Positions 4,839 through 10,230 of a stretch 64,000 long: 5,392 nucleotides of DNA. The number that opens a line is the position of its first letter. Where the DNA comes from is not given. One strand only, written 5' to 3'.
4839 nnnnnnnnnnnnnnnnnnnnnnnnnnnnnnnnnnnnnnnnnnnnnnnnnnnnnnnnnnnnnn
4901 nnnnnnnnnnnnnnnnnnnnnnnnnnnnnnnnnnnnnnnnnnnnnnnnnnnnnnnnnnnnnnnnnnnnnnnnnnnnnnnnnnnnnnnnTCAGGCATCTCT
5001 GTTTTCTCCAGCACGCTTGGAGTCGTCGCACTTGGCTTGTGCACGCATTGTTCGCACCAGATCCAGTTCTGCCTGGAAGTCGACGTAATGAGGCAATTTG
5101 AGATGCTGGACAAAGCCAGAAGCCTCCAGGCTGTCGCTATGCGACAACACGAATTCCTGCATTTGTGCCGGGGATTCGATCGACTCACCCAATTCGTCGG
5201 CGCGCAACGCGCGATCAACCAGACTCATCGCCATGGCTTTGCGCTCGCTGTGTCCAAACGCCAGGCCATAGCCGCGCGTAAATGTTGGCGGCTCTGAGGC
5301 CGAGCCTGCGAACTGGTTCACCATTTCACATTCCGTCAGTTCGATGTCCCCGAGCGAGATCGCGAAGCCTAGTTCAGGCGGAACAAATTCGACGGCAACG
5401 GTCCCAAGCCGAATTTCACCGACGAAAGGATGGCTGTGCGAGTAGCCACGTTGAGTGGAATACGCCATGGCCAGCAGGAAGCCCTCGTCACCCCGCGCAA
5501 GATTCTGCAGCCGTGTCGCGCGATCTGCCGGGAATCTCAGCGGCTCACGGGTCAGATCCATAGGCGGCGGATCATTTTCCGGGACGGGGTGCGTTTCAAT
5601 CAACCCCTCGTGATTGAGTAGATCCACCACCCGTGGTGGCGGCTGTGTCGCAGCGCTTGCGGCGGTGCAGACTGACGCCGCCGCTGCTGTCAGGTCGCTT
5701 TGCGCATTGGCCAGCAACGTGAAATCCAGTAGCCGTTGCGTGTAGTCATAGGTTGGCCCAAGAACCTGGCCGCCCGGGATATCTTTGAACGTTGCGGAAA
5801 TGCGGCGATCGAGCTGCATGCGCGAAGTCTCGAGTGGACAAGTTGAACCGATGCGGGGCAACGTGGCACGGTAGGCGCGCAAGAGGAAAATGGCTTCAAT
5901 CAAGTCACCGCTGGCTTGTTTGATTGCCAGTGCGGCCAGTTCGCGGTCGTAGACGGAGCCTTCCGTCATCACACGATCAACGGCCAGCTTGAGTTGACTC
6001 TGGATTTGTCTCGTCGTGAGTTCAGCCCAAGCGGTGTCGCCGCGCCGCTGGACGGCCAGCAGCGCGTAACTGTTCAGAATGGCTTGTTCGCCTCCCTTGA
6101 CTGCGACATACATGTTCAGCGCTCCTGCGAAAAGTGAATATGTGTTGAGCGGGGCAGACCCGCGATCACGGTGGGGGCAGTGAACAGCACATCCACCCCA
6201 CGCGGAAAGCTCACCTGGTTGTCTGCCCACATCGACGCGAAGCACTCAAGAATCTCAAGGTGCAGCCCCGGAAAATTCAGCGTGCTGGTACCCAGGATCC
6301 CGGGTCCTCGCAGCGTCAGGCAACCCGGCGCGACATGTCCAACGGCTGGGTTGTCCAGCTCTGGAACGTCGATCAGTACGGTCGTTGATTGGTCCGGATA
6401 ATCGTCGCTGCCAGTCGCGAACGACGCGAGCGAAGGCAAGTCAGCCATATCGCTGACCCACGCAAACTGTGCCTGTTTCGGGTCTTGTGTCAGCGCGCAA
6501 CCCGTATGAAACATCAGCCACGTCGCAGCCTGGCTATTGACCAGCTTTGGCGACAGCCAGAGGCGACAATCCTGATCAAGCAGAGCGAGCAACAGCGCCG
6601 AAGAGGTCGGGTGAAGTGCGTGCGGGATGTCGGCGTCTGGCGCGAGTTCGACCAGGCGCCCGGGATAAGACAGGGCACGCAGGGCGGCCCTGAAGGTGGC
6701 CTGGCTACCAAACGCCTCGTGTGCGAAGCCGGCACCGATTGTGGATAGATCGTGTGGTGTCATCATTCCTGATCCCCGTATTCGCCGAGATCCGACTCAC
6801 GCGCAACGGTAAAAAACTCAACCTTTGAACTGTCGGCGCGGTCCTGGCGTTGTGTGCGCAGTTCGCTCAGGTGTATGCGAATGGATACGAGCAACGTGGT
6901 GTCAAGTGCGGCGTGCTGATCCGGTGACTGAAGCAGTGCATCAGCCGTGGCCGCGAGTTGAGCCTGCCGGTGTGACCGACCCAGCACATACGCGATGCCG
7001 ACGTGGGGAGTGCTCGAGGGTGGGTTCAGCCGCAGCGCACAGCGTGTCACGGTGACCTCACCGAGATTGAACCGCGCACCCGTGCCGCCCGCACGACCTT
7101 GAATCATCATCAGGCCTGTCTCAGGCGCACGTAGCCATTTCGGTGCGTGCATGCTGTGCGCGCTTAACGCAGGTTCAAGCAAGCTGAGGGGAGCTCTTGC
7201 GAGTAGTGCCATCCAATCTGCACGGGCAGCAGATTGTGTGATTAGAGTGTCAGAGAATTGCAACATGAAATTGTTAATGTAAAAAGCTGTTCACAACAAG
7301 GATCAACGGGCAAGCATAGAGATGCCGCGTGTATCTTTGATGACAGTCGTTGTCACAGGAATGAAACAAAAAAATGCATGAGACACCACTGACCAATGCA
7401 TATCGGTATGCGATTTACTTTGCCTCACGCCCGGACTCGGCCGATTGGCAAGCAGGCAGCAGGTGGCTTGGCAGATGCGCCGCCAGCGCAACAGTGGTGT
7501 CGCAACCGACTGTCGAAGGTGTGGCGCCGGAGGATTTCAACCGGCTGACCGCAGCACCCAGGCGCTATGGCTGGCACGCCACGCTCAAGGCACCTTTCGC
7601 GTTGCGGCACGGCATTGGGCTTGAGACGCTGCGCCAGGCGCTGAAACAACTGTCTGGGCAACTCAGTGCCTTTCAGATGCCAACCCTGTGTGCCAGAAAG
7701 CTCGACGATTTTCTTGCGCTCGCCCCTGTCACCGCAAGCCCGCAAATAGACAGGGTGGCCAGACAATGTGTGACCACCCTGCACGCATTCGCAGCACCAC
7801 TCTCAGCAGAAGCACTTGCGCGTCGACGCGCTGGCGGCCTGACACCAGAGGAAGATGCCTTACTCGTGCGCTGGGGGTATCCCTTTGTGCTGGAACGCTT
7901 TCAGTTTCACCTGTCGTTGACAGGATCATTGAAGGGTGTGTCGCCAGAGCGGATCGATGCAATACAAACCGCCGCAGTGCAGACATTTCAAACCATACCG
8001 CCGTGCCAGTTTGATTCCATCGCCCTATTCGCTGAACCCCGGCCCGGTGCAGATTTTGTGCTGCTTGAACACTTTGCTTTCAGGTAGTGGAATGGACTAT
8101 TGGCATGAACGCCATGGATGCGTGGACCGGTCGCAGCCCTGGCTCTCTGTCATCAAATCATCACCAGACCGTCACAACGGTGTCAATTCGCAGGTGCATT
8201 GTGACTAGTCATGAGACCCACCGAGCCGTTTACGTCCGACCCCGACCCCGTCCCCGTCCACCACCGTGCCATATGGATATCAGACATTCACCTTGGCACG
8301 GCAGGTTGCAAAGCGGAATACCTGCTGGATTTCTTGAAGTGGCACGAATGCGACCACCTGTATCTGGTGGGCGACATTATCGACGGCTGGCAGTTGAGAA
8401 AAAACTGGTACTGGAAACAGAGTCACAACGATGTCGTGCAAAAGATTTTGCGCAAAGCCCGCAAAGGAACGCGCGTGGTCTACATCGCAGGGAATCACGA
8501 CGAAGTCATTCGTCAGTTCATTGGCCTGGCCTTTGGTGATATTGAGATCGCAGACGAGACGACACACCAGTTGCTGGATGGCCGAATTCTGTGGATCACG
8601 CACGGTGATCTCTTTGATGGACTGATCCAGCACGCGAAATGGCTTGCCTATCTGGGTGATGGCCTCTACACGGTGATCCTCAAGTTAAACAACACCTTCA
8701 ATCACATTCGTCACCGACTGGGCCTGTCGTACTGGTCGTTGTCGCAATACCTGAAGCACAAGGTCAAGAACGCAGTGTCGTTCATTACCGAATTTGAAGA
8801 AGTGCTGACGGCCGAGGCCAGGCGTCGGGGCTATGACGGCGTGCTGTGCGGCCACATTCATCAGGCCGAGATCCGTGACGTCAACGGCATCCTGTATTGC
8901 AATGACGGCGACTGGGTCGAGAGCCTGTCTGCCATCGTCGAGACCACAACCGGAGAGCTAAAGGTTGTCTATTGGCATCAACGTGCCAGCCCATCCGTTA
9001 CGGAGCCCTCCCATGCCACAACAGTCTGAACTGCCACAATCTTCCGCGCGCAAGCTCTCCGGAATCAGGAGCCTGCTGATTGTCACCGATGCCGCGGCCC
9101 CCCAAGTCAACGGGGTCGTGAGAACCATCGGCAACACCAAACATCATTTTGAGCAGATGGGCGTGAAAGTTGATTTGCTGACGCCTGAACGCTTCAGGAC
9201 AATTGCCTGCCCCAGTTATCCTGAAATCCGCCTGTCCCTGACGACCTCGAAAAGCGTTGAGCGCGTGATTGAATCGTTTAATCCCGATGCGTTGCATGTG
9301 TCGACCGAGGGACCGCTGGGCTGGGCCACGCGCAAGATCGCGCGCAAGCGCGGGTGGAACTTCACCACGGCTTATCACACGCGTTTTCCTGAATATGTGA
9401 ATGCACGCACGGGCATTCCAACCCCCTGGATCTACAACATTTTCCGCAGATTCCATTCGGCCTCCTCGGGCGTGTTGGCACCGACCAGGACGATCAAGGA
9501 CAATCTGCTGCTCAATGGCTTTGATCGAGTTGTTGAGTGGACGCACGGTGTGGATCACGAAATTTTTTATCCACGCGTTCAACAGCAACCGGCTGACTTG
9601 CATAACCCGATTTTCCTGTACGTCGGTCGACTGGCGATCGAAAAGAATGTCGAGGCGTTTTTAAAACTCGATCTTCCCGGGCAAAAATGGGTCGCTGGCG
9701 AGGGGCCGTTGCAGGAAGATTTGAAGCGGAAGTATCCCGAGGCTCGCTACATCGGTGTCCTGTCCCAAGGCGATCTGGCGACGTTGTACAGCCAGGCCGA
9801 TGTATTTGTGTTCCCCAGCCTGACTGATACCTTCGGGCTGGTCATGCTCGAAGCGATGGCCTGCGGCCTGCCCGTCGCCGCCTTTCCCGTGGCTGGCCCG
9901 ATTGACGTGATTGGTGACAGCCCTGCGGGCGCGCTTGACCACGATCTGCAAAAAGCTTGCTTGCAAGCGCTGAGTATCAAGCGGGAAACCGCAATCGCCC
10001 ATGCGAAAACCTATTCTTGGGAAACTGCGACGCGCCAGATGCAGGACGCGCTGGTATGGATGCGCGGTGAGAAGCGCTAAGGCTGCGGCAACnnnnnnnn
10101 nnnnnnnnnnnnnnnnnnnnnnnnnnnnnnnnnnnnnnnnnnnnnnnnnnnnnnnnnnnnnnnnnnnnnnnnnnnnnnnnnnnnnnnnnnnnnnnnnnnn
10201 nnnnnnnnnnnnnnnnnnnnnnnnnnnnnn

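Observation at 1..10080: PhoB-wired phosphorus economy island: C-P lyase and membrane-lipid remodelling physically joined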

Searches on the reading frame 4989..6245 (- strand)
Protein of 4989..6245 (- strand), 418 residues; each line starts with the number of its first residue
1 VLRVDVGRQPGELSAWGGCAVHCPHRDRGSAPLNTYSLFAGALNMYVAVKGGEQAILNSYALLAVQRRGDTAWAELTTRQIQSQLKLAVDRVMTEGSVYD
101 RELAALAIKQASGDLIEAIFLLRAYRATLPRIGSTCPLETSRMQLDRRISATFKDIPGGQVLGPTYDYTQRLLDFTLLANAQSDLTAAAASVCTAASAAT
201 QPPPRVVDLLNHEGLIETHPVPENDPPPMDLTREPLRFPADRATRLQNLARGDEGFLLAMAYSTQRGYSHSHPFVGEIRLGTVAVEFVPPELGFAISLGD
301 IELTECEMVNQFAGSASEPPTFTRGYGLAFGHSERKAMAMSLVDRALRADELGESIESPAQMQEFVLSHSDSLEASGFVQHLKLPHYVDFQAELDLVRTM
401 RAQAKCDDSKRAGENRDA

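Call 3: search_protein_families(library=pfam, proteins=[window:4989-6245:-])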
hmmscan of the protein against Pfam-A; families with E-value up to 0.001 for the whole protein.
window:4989-6245:- (418 aa): 1 family
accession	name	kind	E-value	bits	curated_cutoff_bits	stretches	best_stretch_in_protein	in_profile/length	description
PF05861.17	PhnI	-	4.4e-162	539.2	34.5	1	45-403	1-347/348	Bacterial phosphonate metabolism protein (PhnI)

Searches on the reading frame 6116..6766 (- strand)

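Call 3: search_protein_families(library=pfam, proteins=[window:6116-6766:-])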
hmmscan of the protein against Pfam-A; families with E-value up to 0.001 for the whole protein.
window:6116-6766:- (216 aa): 1 family
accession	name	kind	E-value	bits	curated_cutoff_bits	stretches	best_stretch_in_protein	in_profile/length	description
PF05845.17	PhnH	-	1.4e-54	185.1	25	1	13-210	2-187/188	Bacterial phosphonate metabolism protein (PhnH)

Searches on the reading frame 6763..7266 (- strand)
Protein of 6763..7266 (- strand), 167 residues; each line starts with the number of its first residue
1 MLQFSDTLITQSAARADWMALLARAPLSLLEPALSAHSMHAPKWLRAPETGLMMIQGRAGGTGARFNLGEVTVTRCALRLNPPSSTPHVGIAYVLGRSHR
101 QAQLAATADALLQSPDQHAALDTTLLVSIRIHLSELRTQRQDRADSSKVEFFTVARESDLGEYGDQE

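Call 3: search_protein_families(library=pfam, proteins=[window:6763-7266:-])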
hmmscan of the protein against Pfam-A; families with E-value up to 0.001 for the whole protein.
window:6763-7266:- (167 aa): 1 family
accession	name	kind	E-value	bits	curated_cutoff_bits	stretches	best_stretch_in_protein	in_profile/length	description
PF06754.17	PhnG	-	7e-44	149.8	32.4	1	14-156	2-141/142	Phosphonate metabolism protein PhnG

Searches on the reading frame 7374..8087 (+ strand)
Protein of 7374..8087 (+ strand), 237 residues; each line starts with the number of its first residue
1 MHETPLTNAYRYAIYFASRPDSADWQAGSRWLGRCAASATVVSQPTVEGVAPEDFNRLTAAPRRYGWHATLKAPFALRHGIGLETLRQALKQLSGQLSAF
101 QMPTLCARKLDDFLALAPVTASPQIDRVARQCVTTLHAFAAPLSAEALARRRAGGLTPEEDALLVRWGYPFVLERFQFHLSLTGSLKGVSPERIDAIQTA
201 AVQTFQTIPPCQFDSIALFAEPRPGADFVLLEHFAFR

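Call 3: search_protein_families(library=pfam, proteins=[window:7374-8087:+])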
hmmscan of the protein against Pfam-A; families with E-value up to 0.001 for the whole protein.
window:7374-8087:+ (237 aa): 1 family
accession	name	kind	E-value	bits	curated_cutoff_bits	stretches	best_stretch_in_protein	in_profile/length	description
PF06299.18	DUF1045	-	7.5e-47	159.7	24.3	1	70-228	1-158/159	Protein of unknown function (DUF1045)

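Call 5: search_protein_families(library=ncbifam, proteins=[window:7374-8087:+], max_evalue=0.00001)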
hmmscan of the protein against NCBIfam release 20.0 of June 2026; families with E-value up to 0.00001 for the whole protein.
window:7374-8087:+ (237 aa): 1 family
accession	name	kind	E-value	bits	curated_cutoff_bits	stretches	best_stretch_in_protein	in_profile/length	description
TIGR03223.1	Phn_opern_protn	hypoth_equivalog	9.4e-69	231.5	248.95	1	11-236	2-226/228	putative phosphonate metabolism protein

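Call 49: search_solved_structures(query=window:7374-8087:+, max_evalue=1)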
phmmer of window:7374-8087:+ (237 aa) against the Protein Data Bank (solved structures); distinct sequences matched with E-value up to 1: 1.
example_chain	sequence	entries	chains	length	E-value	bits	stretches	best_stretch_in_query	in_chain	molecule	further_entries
6jw5_A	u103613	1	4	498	0.0014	21.5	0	152-199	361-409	TAL effector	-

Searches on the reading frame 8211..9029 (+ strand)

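Call 4: search_protein_families(library=pfam, proteins=[window:8211-9029:+])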
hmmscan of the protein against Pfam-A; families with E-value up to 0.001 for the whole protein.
window:8211-9029:+ (272 aa): 2 families
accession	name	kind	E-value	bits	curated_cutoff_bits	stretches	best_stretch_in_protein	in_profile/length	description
PF12850.12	Metallophos_2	-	9.5e-11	42.4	27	1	200-236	100-136/154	Calcineurin-like phosphoesterase superfamily domain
PF00149.33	Metallophos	-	1.4e-08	35.9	21.5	1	20-218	3-190/191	Calcineurin-like phosphoesterase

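Call 5: search_protein_families(library=ncbifam, proteins=[window:8211-9029:+], max_evalue=0.00001)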
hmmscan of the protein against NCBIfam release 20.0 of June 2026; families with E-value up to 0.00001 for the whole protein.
window:8211-9029:+ (272 aa): 4 families
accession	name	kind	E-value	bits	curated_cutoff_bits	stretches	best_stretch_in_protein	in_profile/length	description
NF003743.0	PRK05340.1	equivalog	6.8e-10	38.5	134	1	20-225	4-206/242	UDP-2,3-diacylglucosamine diphosphatase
TIGR01854.1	lipid_A_lpxH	equivalog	7.7e-08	31.9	190.35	1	21-239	2-221/231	UDP-2,3-diacylglucosamine diphosphatase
TIGR00040.1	yfcE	subfamily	8e-07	29.3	56.25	0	196-235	95-134/158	YfcE family phosphodiesterase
NF003118.0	PRK04036.1-3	equivalog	1.5e-06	27.5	445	0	16-99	224-321/481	DNA-directed DNA polymerase II small subunit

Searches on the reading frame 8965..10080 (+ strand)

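Call 4: search_protein_families(library=pfam, proteins=[window:8965-10080:+])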
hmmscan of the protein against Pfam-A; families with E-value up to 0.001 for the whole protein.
window:8965-10080:+ (371 aa): 5 families
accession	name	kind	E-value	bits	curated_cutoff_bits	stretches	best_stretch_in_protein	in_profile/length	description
PF13439.12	Glyco_transf_4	-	8e-21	75.2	28.5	1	48-199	1-169/170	Glycosyltransferase Family 4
PF00534.26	Glycos_transf_1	-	2.1e-19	70.1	26.4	1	207-323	8-138/172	Glycosyl transferases group 1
PF13692.12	Glyco_trans_1_4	-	3.5e-19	69.9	27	1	215-324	2-123/142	Glycosyl transferases group 1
PF13579.12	Glyco_trans_4_4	-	2.5e-08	34.9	29.7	1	50-188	2-149/158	Glycosyl transferase 4-like domain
PF20706.3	GT4-conflict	-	4.8e-07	29.5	26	1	268-315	272-319/385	Family 4 Glycosyltransferase in conflict systems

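Call 5: search_protein_families(library=ncbifam, proteins=[window:8965-10080:+], max_evalue=0.00001)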
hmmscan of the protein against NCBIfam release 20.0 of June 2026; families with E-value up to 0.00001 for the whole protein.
window:8965-10080:+ (371 aa): 15 families
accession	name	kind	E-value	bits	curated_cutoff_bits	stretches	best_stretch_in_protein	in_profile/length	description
NF053787.1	GlcN_PG_synth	equivalog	5.2e-22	78.2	480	1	87-324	64-307/361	N-acetylglucosaminyl phosphatidylglycerol synthase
TIGR04047.1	MSMEG_0565_glyc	hypoth_equivalog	8.4e-14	51.4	259.85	1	262-358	261-366/373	MSMEG_0565 family glycosyltransferase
TIGR02149.1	glgA_Coryne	subfamily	3.7e-12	46.1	302.4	1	265-327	271-333/391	glycogen synthase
TIGR03088.1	stp2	hypoth_equivalog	1.8e-11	43.7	409.05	1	188-326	161-321/374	TIGR03088 family PEP-CTERM/XrtA system glycosyltransferase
TIGR03999.1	thiol_BshA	equivalog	9.6e-11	41.2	273.7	1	245-343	236-340/375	N-acetyl-alpha-D-glucosaminyl L-malate synthase BshA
TIGR03449.1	mycothiol_MshA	equivalog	1.3e-10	40.8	462.5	1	266-361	292-398/406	D-inositol-3-phosphate glycosyltransferase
TIGR04157.1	glyco_rSAM_CFB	subfamily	3.8e-10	39.3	400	1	214-318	227-341/406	TIGR04157 family glycosyltransferase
NF041876.1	EPS_EpsE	equivalog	4.6e-10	39.3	400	1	261-325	279-343/389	exopolysaccharide biosynthesis GT4 family glycosyltransferase EpsE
NF038229.1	Glyco4_Geo_Pelo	equivalog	1.5e-09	37.4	400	1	255-344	215-304/338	GPMC system family 4 glycosyltransferase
NF049988.1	MGlcDAGSynMgs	equivalog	1.6e-09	37.6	400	1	39-304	5-316/398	alpha-monoglucosyldiacylglycerol synthase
TIGR02472.1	sucr_P_syn_N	equivalog_domain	1.7e-08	33.7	576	1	277-334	340-397/439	sucrose-phosphate synthase, putative, glycosyltransferase domain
NF038255.1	exopoly_VpsD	equivalog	4.9e-08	32.2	300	1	261-309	266-314/381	VpsD family glycosyltransferase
NF047684.1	TeichurnBiosyTuaC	equivalog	5.7e-08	32.1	550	1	214-318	219-330/391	teichuronic acid biosynthesis protein TuaC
NF053513.1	Gtran_IagA_BgsA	equivalog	5e-07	29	460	1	254-304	211-262/333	LTA glycolipid anchor biosynthesis glycosyltransferase, IagA/BgsA family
TIGR02470.1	sucr_synth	equivalog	4.3e-06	25.1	810.4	1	278-322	644-688/784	sucrose synthase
